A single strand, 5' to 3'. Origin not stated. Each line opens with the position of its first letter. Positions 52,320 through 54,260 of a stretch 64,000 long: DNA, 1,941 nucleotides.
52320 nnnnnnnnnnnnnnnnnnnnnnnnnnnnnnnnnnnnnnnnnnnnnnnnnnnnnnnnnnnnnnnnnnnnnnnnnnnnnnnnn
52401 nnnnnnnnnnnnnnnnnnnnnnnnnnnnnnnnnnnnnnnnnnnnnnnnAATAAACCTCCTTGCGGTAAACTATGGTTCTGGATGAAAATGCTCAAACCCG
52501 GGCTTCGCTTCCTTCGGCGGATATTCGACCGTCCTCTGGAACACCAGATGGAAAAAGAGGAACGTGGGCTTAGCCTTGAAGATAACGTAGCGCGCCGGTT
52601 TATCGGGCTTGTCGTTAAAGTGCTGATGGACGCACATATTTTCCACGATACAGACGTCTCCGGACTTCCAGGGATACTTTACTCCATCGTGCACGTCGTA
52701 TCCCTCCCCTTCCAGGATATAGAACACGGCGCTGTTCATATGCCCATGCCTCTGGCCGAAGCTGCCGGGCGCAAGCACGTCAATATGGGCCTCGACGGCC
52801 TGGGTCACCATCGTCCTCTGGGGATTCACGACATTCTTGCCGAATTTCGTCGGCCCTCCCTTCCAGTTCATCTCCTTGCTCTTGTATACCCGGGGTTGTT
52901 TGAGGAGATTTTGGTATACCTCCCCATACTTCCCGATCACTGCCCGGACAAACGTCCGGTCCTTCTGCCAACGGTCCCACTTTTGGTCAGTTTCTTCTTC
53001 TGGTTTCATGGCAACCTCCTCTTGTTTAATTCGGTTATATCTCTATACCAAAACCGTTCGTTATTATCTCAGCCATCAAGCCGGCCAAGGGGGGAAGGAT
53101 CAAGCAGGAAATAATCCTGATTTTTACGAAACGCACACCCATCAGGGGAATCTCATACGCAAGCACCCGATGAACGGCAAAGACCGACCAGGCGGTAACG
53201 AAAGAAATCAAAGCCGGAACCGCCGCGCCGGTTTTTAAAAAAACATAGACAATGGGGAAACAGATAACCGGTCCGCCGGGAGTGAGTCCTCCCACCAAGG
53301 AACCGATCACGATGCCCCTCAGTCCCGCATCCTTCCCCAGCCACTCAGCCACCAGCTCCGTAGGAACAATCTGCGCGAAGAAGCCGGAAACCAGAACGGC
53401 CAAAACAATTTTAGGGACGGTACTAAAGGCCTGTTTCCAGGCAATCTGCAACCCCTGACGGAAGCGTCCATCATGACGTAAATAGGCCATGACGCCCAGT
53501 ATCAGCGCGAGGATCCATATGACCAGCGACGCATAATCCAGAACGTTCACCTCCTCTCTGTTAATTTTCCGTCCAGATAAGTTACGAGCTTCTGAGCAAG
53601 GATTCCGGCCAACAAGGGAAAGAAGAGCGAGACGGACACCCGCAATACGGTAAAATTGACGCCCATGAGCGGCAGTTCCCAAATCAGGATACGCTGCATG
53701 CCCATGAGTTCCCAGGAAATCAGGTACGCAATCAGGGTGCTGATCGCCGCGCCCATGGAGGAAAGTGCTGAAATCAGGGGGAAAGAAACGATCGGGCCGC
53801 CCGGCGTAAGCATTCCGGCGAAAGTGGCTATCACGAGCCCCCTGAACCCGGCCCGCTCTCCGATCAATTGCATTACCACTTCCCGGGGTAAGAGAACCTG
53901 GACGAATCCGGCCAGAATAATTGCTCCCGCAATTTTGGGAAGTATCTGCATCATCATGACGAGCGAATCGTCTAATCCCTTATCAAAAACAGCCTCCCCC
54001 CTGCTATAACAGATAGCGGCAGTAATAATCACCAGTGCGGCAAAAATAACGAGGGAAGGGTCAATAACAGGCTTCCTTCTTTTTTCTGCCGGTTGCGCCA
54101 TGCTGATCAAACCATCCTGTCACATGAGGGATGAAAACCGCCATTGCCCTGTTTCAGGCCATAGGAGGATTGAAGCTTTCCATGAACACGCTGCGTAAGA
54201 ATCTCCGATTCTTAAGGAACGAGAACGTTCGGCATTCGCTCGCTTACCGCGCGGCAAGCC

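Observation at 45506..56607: Second UbiD locus built from aerobic-looking aromatic-pathway families (PhtD-like, GDO-like cupins, class II aldolase, ThDP enzyme) plus TTT and split permeases in an apparent strict anaerobe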

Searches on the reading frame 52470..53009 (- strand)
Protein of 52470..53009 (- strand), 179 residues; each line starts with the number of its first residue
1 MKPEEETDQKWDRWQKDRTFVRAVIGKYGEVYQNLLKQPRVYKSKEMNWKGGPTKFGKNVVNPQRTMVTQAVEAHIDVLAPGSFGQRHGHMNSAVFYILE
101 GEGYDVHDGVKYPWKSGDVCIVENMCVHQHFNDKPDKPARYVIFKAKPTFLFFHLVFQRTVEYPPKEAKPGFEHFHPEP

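Call 4: search_protein_families(library=pfam, proteins=[window:52470-53009:-], max_evalue=0.01)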
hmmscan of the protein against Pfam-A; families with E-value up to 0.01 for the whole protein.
window:52470-53009:- (179 aa): 4 families
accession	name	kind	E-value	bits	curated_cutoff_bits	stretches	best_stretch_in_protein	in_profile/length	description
PF07883.17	Cupin_2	-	2.7e-10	40.2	27.2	1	78-142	4-67/70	Cupin domain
PF02311.25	AraC_binding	-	0.00072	19.7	21.1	1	84-150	16-80/135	AraC-like ligand binding domain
PF12973.13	Cupin_7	-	0.0013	18.9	27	1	41-129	5-86/105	ChrR Cupin-like domain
PF02041.22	Auxin_BP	-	0.0023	18.1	21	1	70-134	42-108/167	Auxin binding protein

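Call 6: search_protein_families(library=ncbifam, proteins=[window:52470-53009:-], max_evalue=0.01)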
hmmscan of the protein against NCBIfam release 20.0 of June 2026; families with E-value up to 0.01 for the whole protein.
window:52470-53009:- (179 aa): 2 families
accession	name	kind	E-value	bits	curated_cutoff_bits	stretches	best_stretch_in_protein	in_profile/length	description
NF049978.1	AminoSalDhMabB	equivalog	3.9e-10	39.7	650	1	61-136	237-313/351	5-aminosalicylate 1,2-dioxygenase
TIGR02272.1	gentisate_1_2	equivalog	1.8e-07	30.4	442.1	1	63-140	73-150/336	gentisate 1,2-dioxygenase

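Call 48: search_solved_structures(query=window:52470-53009:-, max_evalue=0.01, show_alignments=1)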
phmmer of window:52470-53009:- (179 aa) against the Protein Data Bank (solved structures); distinct sequences matched with E-value up to 0.01: 12.
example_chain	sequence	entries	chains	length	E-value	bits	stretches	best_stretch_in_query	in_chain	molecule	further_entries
3bu7_A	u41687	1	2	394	7.9e-11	45.4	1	67-138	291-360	Gentisate 1,2-dioxygenase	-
4fag_A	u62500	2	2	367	1e-06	32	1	67-142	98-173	Gentisate 1,2-dioxygenase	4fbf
3nst_A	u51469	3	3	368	1.3e-06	31.6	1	68-142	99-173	Gentisate 1,2-dioxygenase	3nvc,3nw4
2phd_A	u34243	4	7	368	1.3e-06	31.6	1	68-142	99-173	Gentisate 1,2-dioxygenase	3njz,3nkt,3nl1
4fah_A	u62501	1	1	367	1.4e-06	31.5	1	68-142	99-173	Gentisate 1,2-dioxygenase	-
2d40_A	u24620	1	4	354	3.6e-06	30.2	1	65-139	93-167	putative gentisate 1,2-dioxygenase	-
4rd7_A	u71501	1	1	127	0.00062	22.9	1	71-143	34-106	Cupin 2 conserved barrel domain protein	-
1o4t_A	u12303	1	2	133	0.0013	21.9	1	78-128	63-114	putative oxalate decarboxylase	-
7zvy_G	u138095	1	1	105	0.0042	20.2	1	77-145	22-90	Cupin_2 domain-containing protein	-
7zvy_E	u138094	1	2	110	0.0048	20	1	77-145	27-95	Cupin_2 domain-containing protein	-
7zvy_B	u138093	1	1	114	0.0053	19.9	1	77-145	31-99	Cupin_2 domain-containing protein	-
7zvy_A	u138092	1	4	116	0.0055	19.8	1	77-145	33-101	Cupin_2 domain-containing protein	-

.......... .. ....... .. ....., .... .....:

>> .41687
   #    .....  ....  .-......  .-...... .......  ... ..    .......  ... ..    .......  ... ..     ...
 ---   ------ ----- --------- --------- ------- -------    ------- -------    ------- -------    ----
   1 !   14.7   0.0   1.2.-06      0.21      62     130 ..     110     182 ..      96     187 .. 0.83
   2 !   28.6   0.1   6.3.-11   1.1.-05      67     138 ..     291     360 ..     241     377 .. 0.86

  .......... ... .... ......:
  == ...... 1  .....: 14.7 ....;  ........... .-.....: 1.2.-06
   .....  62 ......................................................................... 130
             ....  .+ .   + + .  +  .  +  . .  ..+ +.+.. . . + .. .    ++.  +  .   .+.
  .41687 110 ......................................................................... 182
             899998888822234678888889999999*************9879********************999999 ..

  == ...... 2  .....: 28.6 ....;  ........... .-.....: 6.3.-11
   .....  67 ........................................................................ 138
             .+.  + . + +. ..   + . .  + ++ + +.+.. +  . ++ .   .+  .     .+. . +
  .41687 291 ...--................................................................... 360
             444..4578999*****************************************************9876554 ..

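Call 81: find_homologous_proteins(query=window:52470-53009:-, max_evalue=1e-10)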
Query window:52470-53009:- (179 aa): 473 proteins with E <= 1e-10 among 479 candidates; the best 120 are listed.
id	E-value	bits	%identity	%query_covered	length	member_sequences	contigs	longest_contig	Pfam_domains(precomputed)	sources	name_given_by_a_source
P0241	8.7e-108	376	87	100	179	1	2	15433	PF07883.18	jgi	jgi:gentisate 1,2-dioxygenase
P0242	2.7e-101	355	81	100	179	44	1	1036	PF07883.18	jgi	jgi:gentisate 1,2-dioxygenase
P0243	9.9e-101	353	81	100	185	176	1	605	PF07883.18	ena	-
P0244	2.5e-96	339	78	99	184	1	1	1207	PF07883.18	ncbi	-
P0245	2.6e-96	339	77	100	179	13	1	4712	PF07883.18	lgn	-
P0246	1.1e-91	324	75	94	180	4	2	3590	PF07883.18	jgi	jgi:mannose-6-phosphate isomerase-like protein (cupin superfamily)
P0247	1.5e-91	323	74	100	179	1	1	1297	PF07883.18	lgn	-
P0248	2.1e-91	323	75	100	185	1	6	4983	PF07883.18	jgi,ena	jgi:quercetin dioxygenase-like cupin family protein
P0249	3.9e-91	322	74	100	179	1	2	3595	PF07883.18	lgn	-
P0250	5.1e-90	318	72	100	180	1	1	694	PF07883.18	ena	-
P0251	2.6e-89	316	73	100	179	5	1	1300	PF07883.18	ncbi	-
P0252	1.0e-87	311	72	97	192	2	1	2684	PF07883.18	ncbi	-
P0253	1.1e-87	311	72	97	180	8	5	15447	PF07883.18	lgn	-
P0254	1.6e-87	310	71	93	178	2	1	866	PF07883.18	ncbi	-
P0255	7.8e-87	308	71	98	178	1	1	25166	PF07883.18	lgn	-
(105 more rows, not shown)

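Call 86: predict_structure(alignment_id=A4)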
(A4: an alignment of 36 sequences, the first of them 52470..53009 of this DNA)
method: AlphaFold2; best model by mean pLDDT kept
length: 179 residues; sequences in the alignment: 36
mean_pLDDT: 61.3   pTM: 0.49
mean pLDDT of the five models: 61.3, 59.9, 58.6, 55.7, 52.7
residues with pLDDT >= 90: 15; 70-90: 61; 50-70: 37; < 50: 66
segments of 3 or more residues with pLDDT < 50: 1-29, 38-63, 158-162, 177-179
pLDDT, mean of each block of 10 residues (from residue 1): 38 35 43 48 34 29 55 75 80 78 91 88 81 87 72 50 61 54
secondary structure, 60 per line:
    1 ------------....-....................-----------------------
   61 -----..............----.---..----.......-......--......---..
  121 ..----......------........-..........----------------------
elements in order: H13-16 H18-37 H66-71 E72-79 E94-100 E102-107 E110-115 E119-122 E127-132 E139-146 H148-157

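Call 88: fold_search(model_id=the predicted structure, library=pdb)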
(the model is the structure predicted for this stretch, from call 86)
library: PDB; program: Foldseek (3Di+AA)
matches with E <= 10: 1878; with E <= 0.001: 456
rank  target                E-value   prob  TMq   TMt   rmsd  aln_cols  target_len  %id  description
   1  5uqp_A                4.3e-07  1.00  0.41  0.66   5.6        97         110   20  The crystal structure of cupin protein from Rhodococcus jostii RHA1 (released 2017-02-22)
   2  5uqp_B                4.9e-07  1.00  0.41  0.65   5.7        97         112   20  The crystal structure of cupin protein from Rhodococcus jostii RHA1 (released 2017-02-22)
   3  4rd7                  6.5e-07  1.00  0.45  0.65   3.3        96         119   24  The crystal structure of a Cupin 2 conserved barrel domain protein from Salinispora arenicola CNS-205 (released 2014-10-01)
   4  2gu9_B                1.2e-06  1.00  0.38  0.60   2.5        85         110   25  Crystal structure of XC5357 from Xanthomonas campestris: A putative tetracenomycin polyketide synthesis protein adopti (released 2006-11-07)
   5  1lr5_A                1.3e-06  1.00  0.42  0.47   2.4        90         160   18  Crystal structure of auxin binding protein (released 2002-06-19)
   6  1v70                  1.5e-06  1.00  0.40  0.66   1.8        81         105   23  Crystal Structure of probable antibiotics synthesis protein from Thermus thermophilus HB8 (released 2004-12-14)
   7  8awp_A                1.7e-06  1.00  0.40  0.67   1.3        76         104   21  Crystal structure of a manganese-containing cupin (tm1459) from Thermotoga maritima, variant 208 (V19I/R23H/M38I/I60F/ (released 2023-03-08)
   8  8awo_B                1.9e-06  1.00  0.41  0.64   1.3        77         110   19  Crystal structure of a manganese-containing cupin (tm1459) from Thermotoga maritima, variant AIFQ (Y7A/M38I/Y83F/C106Q (released 2023-03-08)
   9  8ch4_D                1.9e-06  1.00  0.43  0.42   2.5        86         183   20  Crystal structure of the ring cleaving dioxygenase 5-nitrosalicylate 1,2-dioxygenase from Bradyrhizobium sp. (released 2023-07-05)
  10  4mv2_B                1.9e-06  1.00  0.44  0.63  11.0       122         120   16  Crystal structure of plu4264 protein from Photorhabdus luminescens (released 2013-10-02)
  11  3bu7_A                2.0e-06  1.00  0.43  0.22   3.5        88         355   23  Crystal Structure and Biochemical Characterization of GDOsp, a Gentisate 1,2-Dioxygenase from Silicibacter Pomeroyi (released 2008-08-12)
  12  8awn                  2.0e-06  1.00  0.40  0.64   1.4        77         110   19  Crystal structure of a manganese-containing cupin (tm1459) from Thermotoga maritima, variant C106Q (released 2023-03-08)
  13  2pfw_B                2.0e-06  1.00  0.40  0.63   3.6        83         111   23  CRYSTAL STRUCTURE OF A RMLC-LIKE CUPIN (SFRI_3105) FROM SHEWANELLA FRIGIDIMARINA NCIMB 400 AT 1.90 A RESOLUTION (released 2007-04-17)
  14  3cew_A                2.0e-06  1.00  0.39  0.58   2.0        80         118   24  Crystal structure of a cupin protein (BF4112) from Bacteroides fragilis. Northeast Structural Genomics Consortium targ (released 2008-03-25)
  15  3bu7_B                2.1e-06  1.00  0.44  0.22   2.6        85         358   22  Crystal Structure and Biochemical Characterization of GDOsp, a Gentisate 1,2-Dioxygenase from Silicibacter Pomeroyi (released 2008-08-12)
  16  8ch4_B                2.1e-06  1.00  0.43  0.43   2.4        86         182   20  Crystal structure of the ring cleaving dioxygenase 5-nitrosalicylate 1,2-dioxygenase from Bradyrhizobium sp. (released 2023-07-05)
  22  8ch4_A                3.2e-06  1.00  0.43  0.43   2.4        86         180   20  Crystal structure of the ring cleaving dioxygenase 5-nitrosalicylate 1,2-dioxygenase from Bradyrhizobium sp. (released 2023-07-05)
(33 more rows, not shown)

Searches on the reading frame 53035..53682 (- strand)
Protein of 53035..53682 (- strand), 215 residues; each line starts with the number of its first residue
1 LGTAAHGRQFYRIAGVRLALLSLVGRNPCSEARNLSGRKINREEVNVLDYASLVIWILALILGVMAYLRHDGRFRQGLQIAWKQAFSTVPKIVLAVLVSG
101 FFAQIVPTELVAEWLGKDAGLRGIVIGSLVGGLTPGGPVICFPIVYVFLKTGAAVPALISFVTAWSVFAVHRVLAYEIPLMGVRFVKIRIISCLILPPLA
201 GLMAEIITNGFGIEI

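Call 4: search_protein_families(library=pfam, proteins=[window:53035-53682:-], max_evalue=0.01)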
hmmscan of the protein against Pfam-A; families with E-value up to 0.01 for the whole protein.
window:53035-53682:- (215 aa): 1 family
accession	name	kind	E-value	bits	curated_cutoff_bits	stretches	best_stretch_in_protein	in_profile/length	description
PF03773.19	ArsP_1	-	9.7e-09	35.2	32.3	1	78-207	6-134/294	Predicted permease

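Call 6: search_protein_families(library=ncbifam, proteins=[window:53035-53682:-], max_evalue=0.01)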
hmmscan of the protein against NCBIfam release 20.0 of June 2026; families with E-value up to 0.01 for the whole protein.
window:53035-53682:- (215 aa): 2 families
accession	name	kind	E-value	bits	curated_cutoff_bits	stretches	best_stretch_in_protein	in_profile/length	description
NF010821.0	PRK14225.1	equivalog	0.006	16.8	153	0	145-189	15-55/140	fluoride efflux transporter CrcB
NF045890.1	conj_pls20_p028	equivalog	0.0098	14.8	150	0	53-131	302-368/377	pLS20_p028 family conjugation system transmembrane protein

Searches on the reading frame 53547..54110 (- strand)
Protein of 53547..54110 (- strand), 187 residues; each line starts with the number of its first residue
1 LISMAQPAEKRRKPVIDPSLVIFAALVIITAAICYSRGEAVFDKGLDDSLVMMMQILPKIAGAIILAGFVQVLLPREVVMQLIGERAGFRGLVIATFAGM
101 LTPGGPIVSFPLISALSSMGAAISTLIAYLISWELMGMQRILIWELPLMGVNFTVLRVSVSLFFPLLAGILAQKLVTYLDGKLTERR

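Call 4: search_protein_families(library=pfam, proteins=[window:53547-54110:-], max_evalue=0.01)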
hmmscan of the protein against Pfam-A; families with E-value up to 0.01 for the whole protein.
window:53547-54110:- (187 aa): 1 family
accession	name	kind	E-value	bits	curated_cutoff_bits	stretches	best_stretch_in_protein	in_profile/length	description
PF03773.19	ArsP_1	-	2.8e-09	37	32.3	1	52-175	12-134/294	Predicted permease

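Call 6: search_protein_families(library=ncbifam, proteins=[window:53547-54110:-], max_evalue=0.01)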
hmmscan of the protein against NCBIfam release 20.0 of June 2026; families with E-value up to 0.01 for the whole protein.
window:53547-54110:- (187 aa): 0 families
